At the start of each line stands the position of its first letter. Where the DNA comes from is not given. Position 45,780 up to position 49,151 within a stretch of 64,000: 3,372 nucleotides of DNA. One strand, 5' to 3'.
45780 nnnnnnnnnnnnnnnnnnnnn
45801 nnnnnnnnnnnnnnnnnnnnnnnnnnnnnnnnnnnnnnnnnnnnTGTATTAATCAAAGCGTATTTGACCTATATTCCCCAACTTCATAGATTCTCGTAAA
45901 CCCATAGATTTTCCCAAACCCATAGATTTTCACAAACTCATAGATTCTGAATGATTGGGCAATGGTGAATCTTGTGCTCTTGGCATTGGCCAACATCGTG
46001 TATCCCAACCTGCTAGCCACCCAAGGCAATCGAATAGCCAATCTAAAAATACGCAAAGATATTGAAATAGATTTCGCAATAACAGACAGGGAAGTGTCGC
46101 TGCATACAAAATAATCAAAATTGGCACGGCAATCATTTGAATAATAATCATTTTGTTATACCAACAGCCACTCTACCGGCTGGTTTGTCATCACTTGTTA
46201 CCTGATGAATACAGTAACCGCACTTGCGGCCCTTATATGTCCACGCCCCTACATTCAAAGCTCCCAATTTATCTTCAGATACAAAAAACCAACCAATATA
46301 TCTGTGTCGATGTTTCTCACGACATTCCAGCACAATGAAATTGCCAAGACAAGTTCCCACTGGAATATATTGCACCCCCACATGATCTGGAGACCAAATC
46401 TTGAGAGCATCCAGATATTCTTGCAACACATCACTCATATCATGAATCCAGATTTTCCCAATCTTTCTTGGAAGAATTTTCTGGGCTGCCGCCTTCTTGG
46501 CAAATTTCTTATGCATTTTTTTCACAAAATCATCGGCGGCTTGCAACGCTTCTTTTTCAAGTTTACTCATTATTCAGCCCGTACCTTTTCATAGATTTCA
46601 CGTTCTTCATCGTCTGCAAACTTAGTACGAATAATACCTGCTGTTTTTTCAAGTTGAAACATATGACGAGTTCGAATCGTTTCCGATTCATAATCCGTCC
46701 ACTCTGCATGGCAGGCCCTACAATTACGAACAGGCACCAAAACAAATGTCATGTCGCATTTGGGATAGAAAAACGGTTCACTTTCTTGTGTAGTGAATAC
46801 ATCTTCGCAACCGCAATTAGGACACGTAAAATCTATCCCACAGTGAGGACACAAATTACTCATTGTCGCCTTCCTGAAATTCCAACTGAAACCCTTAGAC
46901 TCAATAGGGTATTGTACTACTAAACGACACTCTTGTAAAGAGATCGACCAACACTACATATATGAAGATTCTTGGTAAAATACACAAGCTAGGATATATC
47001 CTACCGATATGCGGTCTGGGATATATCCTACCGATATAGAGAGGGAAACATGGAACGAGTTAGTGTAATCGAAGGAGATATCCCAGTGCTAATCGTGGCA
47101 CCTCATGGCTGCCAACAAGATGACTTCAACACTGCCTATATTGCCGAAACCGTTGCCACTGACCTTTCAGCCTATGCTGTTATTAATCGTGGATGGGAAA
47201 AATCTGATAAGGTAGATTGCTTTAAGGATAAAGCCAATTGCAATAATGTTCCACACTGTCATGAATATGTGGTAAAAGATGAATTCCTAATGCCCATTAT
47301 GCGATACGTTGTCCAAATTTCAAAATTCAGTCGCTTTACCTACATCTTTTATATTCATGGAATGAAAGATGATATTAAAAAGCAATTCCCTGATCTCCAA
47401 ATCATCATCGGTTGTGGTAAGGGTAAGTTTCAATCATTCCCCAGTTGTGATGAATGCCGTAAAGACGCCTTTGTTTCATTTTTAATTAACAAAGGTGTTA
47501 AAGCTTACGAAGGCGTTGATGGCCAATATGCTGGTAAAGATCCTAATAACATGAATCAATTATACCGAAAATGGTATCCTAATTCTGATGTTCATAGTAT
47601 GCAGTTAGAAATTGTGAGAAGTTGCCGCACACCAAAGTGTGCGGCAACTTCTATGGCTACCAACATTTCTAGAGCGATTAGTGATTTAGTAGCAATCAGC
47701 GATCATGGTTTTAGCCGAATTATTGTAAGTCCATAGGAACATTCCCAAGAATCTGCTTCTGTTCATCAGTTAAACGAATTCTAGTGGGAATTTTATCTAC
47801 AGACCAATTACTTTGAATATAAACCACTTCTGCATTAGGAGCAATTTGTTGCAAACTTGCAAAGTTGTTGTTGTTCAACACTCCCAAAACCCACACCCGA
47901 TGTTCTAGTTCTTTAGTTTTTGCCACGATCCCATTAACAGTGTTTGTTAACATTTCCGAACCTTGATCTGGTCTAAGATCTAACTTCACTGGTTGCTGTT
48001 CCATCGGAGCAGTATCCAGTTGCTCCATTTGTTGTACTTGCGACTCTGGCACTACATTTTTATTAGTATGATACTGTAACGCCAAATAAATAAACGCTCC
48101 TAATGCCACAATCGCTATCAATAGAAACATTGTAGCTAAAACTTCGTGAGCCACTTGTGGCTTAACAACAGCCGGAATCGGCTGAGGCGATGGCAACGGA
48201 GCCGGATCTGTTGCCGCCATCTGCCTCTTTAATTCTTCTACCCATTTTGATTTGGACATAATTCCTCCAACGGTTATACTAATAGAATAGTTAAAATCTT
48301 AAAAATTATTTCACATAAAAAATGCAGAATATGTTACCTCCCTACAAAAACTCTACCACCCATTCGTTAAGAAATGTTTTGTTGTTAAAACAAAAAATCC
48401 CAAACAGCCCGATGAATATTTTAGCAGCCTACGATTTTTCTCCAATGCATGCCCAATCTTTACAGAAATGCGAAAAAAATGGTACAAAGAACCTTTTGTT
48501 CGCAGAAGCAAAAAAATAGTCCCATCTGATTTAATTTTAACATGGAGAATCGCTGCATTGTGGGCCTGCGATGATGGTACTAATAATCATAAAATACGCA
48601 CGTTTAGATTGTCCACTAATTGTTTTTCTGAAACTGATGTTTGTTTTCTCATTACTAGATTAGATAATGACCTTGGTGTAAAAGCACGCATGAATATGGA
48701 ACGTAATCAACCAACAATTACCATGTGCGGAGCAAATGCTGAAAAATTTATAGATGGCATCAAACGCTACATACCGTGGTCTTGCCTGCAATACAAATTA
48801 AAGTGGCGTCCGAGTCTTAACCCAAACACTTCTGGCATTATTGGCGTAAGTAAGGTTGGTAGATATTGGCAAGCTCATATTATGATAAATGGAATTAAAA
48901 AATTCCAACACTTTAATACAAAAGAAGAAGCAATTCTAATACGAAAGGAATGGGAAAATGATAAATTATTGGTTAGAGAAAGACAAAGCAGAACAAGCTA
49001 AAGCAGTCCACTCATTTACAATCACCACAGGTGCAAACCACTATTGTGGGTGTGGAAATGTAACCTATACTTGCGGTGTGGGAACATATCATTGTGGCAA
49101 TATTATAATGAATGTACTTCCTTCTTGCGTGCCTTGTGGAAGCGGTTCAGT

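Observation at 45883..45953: Four tandem 18-bp iteron-like repeats at the boundary between the two genomic modules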

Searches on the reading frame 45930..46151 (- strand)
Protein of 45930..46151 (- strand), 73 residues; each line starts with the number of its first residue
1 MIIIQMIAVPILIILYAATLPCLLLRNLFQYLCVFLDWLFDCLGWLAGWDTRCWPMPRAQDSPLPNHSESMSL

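Call 46: search_protein_families(library=phrogs, proteins=[window:45930-46151:-], max_evalue=0.01)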
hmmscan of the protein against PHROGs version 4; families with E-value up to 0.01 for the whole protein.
window:45930-46151:- (73 aa): 0 families

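Call 86: search_protein_families(library=pfam, proteins=[window:45930-46151:-], max_evalue=5)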
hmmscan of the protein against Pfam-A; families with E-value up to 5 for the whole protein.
window:45930-46151:- (73 aa): 0 families

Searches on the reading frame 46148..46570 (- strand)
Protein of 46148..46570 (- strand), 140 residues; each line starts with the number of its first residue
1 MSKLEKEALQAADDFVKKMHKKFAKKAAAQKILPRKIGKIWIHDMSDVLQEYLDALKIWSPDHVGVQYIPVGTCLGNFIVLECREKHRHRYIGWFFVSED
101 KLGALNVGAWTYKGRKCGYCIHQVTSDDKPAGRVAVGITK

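Call 8: search_protein_families(library=pfam, proteins=[window:46148-46570:-], max_evalue=0.01)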
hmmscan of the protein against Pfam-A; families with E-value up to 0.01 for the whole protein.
window:46148-46570:- (140 aa): 0 families

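Call 19: find_encoding_contigs(protein=window:46148-46570:-, flank=10000, max_places=10)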
Protein window:46148-46570:- (140 aa): 10 contigs read that carry it; 8 places shown.
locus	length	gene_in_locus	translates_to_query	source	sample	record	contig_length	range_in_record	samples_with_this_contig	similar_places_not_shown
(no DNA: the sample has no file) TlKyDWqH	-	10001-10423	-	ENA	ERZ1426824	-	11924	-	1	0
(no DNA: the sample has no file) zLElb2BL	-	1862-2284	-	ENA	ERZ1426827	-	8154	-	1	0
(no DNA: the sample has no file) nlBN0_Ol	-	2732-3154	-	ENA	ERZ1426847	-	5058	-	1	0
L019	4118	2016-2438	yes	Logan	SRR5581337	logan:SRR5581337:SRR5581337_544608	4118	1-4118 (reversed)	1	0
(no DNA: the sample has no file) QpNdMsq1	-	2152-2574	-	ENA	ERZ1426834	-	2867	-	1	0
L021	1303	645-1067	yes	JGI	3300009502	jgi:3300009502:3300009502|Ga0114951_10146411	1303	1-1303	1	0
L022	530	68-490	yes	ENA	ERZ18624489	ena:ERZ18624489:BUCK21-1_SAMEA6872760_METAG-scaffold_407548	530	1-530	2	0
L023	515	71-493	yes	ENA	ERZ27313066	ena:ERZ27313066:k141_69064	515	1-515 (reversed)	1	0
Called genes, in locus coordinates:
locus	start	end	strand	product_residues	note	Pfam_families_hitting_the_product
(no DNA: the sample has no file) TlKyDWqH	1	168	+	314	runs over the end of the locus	PF13671:AAA_33 (weak), PF13419:HAD_2 (faint), PF08645:PNK3P, PF00702:Hydrolase (weak), PF13242:Hydrolase_like (weak)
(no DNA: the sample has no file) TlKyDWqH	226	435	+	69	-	-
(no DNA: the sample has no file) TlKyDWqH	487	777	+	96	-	-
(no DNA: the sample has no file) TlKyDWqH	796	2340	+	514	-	PF01145:Band_7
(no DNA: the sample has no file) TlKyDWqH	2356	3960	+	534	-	PF01145:Band_7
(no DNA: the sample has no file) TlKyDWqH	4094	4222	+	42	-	-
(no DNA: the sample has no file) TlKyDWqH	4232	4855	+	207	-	-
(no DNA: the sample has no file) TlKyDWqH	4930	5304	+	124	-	-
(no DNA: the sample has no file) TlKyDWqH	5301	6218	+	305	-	PF01844:HNH (weak), PF14279:HNH_5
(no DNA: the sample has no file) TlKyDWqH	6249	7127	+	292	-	-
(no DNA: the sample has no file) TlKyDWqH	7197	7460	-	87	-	-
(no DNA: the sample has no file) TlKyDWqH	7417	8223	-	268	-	PF03161:LAGLIDADG_2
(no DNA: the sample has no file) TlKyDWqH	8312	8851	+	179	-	-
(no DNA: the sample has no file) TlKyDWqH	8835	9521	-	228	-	-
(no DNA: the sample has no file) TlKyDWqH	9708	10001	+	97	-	-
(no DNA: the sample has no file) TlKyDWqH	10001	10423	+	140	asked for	-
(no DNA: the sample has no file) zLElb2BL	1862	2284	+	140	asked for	-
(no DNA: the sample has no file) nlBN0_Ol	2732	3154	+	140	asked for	-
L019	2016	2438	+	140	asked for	-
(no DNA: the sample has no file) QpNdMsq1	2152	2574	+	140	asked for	-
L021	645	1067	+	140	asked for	-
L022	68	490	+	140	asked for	-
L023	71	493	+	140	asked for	-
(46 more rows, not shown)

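Call 26: find_related_loci(query=window:46148-46570:-, collection=viral_contigs, flank=8000)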
Query window:46148-46570:- (140 aa) in viral_contigs; peptide patterns used: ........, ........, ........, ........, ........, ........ (x = any residue, [..] = any of these).
2 stretches matched a pattern, but none encodes a relative of the query by tblastn (E <= 1e-3).

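Call 27: find_homologous_proteins(query=window:46148-46570:-, max_evalue=0.001)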
Query window:46148-46570:- (140 aa): 2 proteins with E <= 0.001 among 11 candidates.
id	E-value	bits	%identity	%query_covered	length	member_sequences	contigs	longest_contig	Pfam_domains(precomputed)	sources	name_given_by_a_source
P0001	3.2e-90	318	99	100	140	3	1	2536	-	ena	-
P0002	7.9e-43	164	63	79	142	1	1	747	-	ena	-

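Call 28: find_encoding_contigs(protein=P0002, flank=10000, max_places=10)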
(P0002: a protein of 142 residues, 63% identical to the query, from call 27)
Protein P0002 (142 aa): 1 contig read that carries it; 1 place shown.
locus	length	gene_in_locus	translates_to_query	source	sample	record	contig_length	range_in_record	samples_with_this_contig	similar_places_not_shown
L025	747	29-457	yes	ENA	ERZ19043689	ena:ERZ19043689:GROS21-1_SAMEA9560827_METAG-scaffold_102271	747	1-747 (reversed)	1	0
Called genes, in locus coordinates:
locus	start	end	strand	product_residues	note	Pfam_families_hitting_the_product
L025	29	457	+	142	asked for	-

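Call 46: search_protein_families(library=phrogs, proteins=[window:46148-46570:-], max_evalue=0.01)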
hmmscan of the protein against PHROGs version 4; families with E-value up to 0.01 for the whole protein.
window:46148-46570:- (140 aa): 0 families

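Call 69: predict_structure(alignment_id=A2)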
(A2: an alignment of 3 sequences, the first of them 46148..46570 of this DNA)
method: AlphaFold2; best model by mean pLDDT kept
length: 140 residues; sequences in the alignment: 3
mean_pLDDT: 42.6   pTM: 0.29
mean pLDDT of the five models: 42.6, 40.5, 39.7, 36.8, 36.5
residues with pLDDT >= 90: 0; 70-90: 1; 50-70: 35; < 50: 104
segments of 3 or more residues with pLDDT < 50: 26-49, 69-78, 87-140
pLDDT, mean of each block of 10 residues (from residue 1): 52 50 48 31 41 50 55 45 50 43 40 35 32 25
secondary structure, 60 per line:
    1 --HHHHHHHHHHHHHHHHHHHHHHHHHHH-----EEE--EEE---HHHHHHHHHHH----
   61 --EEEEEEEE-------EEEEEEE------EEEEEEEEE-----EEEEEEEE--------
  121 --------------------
elements in order: H3-29 E35-37 E40-42 H46-56 E63-70 E78-84 E91-99 E105-112
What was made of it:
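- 46148..46570 (-): p140, the gene upstream of the spacer. It belongs to the variable cassette. The AF2 model was unusable (pLDDT 43, call 69).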

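Call 86: search_protein_families(library=pfam, proteins=[window:46148-46570:-], max_evalue=5)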
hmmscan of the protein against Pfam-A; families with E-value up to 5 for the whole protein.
window:46148-46570:- (140 aa): 0 families

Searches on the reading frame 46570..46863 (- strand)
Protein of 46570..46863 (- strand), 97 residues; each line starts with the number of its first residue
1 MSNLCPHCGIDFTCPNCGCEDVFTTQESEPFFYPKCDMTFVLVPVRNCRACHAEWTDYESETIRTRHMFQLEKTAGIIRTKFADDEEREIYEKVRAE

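Call 8: search_protein_families(library=pfam, proteins=[window:46570-46863:-], max_evalue=0.01)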
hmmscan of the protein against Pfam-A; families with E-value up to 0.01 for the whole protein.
window:46570-46863:- (97 aa): 0 families

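Call 46: search_protein_families(library=phrogs, proteins=[window:46570-46863:-], max_evalue=0.01)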
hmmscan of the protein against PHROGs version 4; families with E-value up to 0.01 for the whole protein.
window:46570-46863:- (97 aa): 0 families

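Call 86: search_protein_families(library=pfam, proteins=[window:46570-46863:-], max_evalue=5)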
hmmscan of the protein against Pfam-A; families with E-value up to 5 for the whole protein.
window:46570-46863:- (97 aa): 9 families
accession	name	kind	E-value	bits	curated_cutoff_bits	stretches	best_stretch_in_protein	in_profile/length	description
PF15731.11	MqsA_antitoxin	-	0.015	15.9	30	1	13-74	2-63/131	Antitoxin component of bacterial toxin-antitoxin system, MqsA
PF15616.11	TerY_C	-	0.048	14.2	28.4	1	4-41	76-113/129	TerY-C metal binding domain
PF13248.11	Zn_ribbon_3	-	0.24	11.4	27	1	3-12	17-26/26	zinc-ribbon domain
PF24445.1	DUF7564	-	0.32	11.9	32.2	1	48-67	26-49/76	Family of unknown function (DUF7564)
PF14354.12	Lar_restr_allev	-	0.36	11.6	28.6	1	14-59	6-34/58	Restriction alleviation protein Lar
PF24029.1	DUF7340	-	1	9.7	27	1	44-68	8-32/62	Domain of unknown function (DUF7340)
PF12760.12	Zn_ribbon_IS1595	-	1.1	9.7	25.4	0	12-53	19-45/46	Transposase zinc-ribbon domain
PF13451.12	zf_Tbcl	-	1.5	9.3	24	1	12-53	5-41/48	Probable treble clef domain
PF19335.5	HMBD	-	3.3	8.2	23.6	0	5-12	18-25/28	Heavy metal binding domain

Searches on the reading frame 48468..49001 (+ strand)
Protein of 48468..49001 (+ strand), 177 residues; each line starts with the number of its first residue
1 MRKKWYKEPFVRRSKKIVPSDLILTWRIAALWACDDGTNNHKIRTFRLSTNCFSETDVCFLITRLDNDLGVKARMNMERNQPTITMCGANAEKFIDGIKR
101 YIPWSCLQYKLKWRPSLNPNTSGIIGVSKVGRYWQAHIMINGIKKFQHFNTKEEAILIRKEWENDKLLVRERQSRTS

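Call 9: search_protein_families(library=phrogs, proteins=[window:48468-49001:+], max_evalue=0.001)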
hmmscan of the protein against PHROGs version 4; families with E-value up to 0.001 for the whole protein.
window:48468-49001:+ (177 aa): 4 families
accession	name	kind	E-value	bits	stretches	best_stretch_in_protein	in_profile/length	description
phrog_99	-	DNA, RNA and nucleotide metabolism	9.6e-09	36.4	1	119-164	210-257/383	HNH endonuclease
phrog_374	-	DNA, RNA and nucleotide metabolism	5.9e-06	26.3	1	120-165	358-405/617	HNH endonuclease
phrog_13470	-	DNA, RNA and nucleotide metabolism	2e-05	25.8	1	118-164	91-140/152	HNH endonuclease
phrog_11023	-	DNA, RNA and nucleotide metabolism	0.00031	21.5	1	5-111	83-180/185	homing endonuclease with LAGLIDADG motif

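Call 10: search_protein_families(library=pfam, proteins=[window:48468-49001:+], max_evalue=0.001)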
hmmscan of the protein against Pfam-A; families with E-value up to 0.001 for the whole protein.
window:48468-49001:+ (177 aa): 1 family
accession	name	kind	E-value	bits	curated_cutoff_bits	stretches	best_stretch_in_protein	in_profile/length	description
PF03161.18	LAGLIDADG_2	-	1.4e-10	41.8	25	1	5-94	78-168/168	LAGLIDADG DNA endonuclease family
